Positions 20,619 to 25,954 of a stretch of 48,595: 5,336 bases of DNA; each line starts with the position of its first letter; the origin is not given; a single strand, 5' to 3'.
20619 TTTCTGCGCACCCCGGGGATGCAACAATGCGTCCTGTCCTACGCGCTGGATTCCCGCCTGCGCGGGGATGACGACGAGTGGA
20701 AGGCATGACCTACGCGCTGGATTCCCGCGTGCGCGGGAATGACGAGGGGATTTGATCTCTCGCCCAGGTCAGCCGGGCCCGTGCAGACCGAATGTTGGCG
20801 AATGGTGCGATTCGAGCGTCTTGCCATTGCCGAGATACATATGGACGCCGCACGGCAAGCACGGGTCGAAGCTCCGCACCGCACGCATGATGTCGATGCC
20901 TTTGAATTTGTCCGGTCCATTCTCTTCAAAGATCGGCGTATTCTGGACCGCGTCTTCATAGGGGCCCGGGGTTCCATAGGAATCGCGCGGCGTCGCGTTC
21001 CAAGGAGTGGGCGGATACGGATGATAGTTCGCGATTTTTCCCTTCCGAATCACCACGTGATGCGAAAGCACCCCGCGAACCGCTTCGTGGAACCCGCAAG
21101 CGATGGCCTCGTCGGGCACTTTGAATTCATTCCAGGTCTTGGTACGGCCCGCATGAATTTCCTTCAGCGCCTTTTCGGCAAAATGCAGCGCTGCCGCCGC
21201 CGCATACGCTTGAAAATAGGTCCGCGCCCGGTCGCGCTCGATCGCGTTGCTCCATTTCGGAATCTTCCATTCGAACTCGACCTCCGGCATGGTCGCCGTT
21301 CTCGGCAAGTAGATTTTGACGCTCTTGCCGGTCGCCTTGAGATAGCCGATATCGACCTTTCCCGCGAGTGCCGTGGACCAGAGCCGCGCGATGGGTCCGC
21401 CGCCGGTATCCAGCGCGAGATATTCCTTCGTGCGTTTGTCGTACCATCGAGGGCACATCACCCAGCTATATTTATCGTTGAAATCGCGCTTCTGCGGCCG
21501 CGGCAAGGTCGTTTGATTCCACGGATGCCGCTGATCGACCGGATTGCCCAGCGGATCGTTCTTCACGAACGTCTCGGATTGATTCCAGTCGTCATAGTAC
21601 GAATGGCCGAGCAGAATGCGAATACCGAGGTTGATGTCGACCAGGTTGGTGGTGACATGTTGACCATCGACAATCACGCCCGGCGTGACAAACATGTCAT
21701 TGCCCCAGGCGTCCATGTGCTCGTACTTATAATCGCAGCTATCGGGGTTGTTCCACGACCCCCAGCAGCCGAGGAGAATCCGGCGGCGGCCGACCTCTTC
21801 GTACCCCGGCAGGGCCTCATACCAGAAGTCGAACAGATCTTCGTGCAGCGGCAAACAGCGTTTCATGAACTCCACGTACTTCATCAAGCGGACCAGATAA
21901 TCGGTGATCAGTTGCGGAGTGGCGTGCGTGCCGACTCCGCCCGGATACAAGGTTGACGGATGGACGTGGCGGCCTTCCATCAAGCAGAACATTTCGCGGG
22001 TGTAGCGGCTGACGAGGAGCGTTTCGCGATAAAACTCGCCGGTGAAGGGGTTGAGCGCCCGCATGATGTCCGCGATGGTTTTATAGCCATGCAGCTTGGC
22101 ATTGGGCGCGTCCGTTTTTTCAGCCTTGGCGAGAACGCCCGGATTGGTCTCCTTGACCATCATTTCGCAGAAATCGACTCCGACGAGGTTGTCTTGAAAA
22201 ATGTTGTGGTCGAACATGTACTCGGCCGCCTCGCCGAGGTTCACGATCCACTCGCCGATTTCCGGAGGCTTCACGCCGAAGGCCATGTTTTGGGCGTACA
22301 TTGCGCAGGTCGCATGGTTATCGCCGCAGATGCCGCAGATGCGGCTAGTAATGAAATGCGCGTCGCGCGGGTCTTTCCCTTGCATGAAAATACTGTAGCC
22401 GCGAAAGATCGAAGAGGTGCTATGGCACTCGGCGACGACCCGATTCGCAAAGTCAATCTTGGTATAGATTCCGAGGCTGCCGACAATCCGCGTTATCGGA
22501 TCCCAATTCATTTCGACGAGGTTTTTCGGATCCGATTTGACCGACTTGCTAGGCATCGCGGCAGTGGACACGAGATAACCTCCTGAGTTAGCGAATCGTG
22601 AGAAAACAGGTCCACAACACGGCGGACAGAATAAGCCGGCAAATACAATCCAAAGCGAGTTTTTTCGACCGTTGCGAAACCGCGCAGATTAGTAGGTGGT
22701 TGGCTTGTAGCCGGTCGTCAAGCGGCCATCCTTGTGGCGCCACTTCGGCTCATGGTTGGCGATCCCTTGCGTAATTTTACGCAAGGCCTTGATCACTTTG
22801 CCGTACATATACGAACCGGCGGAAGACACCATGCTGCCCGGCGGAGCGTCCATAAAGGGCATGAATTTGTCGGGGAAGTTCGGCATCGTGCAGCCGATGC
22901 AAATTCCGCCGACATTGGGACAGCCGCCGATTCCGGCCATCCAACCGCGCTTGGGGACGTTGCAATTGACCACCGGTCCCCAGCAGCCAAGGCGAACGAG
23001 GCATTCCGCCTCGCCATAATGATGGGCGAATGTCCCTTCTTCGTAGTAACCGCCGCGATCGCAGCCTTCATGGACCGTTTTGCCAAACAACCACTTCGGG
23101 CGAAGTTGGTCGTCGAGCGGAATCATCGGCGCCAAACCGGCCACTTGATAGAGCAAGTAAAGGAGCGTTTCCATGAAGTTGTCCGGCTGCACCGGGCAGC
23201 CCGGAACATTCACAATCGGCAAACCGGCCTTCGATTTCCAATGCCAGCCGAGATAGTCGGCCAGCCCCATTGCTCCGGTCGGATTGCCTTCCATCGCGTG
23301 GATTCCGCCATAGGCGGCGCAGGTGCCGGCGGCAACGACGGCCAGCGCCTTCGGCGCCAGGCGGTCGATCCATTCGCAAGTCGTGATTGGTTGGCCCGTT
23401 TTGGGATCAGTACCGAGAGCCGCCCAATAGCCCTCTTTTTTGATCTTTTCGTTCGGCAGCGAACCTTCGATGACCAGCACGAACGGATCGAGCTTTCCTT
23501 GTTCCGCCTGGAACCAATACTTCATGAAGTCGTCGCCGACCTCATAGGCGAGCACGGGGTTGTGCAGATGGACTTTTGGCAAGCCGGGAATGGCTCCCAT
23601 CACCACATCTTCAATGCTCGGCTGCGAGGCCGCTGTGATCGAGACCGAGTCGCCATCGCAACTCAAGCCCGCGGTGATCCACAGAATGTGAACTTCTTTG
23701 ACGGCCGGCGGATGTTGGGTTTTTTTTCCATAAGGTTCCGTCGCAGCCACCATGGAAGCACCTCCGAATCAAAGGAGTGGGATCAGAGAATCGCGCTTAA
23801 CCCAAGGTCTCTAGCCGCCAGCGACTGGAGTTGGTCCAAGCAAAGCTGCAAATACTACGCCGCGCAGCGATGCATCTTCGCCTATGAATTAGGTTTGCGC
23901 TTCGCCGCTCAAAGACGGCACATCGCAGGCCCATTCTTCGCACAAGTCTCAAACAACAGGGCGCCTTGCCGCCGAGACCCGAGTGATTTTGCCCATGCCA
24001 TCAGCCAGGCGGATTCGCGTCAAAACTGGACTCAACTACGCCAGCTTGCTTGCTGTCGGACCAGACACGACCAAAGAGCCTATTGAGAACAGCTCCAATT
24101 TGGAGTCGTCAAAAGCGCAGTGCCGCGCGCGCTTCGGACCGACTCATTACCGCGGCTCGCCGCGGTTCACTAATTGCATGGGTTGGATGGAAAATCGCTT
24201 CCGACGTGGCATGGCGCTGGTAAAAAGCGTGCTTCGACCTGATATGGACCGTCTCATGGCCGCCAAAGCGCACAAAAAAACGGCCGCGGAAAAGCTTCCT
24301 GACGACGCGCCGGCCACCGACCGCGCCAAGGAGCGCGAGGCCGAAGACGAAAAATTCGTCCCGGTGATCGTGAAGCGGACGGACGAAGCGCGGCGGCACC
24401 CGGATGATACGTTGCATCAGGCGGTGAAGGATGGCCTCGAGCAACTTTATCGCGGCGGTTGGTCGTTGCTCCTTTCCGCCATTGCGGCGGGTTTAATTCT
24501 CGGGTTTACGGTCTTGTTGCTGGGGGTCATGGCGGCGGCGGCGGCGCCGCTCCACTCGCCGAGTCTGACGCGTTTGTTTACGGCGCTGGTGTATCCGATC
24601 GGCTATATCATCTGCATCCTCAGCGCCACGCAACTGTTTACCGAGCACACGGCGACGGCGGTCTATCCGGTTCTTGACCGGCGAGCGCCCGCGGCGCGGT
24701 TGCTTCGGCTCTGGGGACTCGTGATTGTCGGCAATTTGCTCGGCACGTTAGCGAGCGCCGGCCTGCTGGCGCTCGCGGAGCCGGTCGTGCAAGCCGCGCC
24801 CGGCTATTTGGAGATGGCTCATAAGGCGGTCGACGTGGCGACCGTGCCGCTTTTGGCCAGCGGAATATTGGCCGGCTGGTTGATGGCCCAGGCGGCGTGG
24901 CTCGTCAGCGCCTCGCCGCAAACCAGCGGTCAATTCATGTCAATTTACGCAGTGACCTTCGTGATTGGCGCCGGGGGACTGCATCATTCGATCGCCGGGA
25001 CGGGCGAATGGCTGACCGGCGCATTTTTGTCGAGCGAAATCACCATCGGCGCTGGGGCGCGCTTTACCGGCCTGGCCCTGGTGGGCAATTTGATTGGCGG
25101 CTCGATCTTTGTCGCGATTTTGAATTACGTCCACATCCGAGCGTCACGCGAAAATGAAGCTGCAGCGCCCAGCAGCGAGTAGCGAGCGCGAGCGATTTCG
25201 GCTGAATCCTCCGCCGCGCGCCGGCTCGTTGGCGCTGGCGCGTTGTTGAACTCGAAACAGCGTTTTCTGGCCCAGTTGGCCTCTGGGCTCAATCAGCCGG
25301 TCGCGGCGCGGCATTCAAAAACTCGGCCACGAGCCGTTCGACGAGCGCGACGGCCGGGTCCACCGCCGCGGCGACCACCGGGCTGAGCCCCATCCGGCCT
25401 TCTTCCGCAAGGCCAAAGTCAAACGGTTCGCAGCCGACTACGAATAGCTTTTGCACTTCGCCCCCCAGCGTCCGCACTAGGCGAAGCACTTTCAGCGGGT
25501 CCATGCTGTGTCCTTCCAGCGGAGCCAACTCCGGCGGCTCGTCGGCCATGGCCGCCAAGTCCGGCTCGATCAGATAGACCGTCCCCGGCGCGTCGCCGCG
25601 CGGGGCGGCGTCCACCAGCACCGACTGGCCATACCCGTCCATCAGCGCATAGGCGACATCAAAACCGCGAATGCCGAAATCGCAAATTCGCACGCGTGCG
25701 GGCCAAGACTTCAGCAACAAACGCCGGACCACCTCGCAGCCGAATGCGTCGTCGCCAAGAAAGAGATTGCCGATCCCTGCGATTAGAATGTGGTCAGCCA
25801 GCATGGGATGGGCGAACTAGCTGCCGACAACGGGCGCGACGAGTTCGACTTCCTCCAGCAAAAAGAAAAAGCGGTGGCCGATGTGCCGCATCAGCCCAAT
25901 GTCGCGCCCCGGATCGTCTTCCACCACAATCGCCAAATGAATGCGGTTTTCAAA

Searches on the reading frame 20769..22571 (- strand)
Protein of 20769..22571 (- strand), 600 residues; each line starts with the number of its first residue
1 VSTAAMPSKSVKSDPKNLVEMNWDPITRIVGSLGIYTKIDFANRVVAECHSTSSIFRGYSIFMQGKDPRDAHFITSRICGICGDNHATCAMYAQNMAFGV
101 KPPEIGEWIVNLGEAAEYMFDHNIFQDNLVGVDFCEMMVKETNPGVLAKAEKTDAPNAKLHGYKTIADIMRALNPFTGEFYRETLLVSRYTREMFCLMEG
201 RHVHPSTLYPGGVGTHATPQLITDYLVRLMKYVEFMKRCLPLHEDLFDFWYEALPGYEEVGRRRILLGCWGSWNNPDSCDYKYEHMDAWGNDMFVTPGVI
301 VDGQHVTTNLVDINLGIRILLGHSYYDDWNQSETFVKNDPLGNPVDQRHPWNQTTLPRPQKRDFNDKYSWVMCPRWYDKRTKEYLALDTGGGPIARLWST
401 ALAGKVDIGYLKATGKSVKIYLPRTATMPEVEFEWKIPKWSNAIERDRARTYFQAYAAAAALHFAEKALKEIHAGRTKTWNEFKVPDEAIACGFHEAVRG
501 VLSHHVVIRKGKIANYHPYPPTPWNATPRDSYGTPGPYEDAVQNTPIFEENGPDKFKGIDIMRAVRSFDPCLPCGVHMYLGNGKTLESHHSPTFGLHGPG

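Call 24: find_encoding_contigs(protein=window:20769-22571:-, flank=10000, max_places=10)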
Protein window:20769-22571:- (600 aa): no gene with exactly this product is on record in the collection.

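Call 27: find_encoding_contigs(protein=window:20769-22556:-, flank=10000, max_places=10)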
Protein window:20769-22556:- (595 aa): 1 contig read that carries it; 1 place shown.
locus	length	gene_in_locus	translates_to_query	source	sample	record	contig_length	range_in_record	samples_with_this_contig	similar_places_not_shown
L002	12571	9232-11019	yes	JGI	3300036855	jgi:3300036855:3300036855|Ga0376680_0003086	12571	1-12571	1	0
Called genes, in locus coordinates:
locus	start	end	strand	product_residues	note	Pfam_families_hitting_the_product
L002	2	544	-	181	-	?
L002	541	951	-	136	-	PF01455:HupF_HypC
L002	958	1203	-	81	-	-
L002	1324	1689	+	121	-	PF01155:HypA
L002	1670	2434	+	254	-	PF02492:cobW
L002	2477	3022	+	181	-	PF01106:NifU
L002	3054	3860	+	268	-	PF19372:DUF5947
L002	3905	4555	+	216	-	PF19562:DUF6084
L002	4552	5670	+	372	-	-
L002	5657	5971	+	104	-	-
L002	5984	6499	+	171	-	PF01750:HycI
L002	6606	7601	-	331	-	PF01226:Form_Nir_trans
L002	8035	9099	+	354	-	PF01058:Oxidored_q6, PF14720:NiFe_hyd_SSU_C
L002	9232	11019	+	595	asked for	PF00374:NiFeSe_Hases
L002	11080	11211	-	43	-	-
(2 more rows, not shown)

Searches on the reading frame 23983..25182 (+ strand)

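Call 10: search_protein_families(library=pfam, proteins=[window:23983-25182:+])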
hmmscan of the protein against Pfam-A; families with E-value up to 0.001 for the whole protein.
window:23983-25182:+ (399 aa): 1 family
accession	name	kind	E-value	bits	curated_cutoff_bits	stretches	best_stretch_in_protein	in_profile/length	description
PF01226.23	Form_Nir_trans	-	8.7e-45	153.4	34.6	1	143-382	2-239/240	Formate/nitrite transporter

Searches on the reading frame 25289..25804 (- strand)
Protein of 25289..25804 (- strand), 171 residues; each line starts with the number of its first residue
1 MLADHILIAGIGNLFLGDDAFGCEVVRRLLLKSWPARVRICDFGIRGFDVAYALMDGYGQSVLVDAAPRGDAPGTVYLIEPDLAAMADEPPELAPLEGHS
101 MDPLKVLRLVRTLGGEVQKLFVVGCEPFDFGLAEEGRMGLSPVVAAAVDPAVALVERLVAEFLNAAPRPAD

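Call 10: search_protein_families(library=pfam, proteins=[window:25289-25804:-])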
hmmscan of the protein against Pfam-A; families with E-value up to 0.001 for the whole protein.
window:25289-25804:- (171 aa): 1 family
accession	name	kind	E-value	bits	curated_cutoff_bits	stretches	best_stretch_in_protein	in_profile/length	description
PF01750.23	HycI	-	6.6e-10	39.4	23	1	31-156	9-128/130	Hydrogenase maturation protease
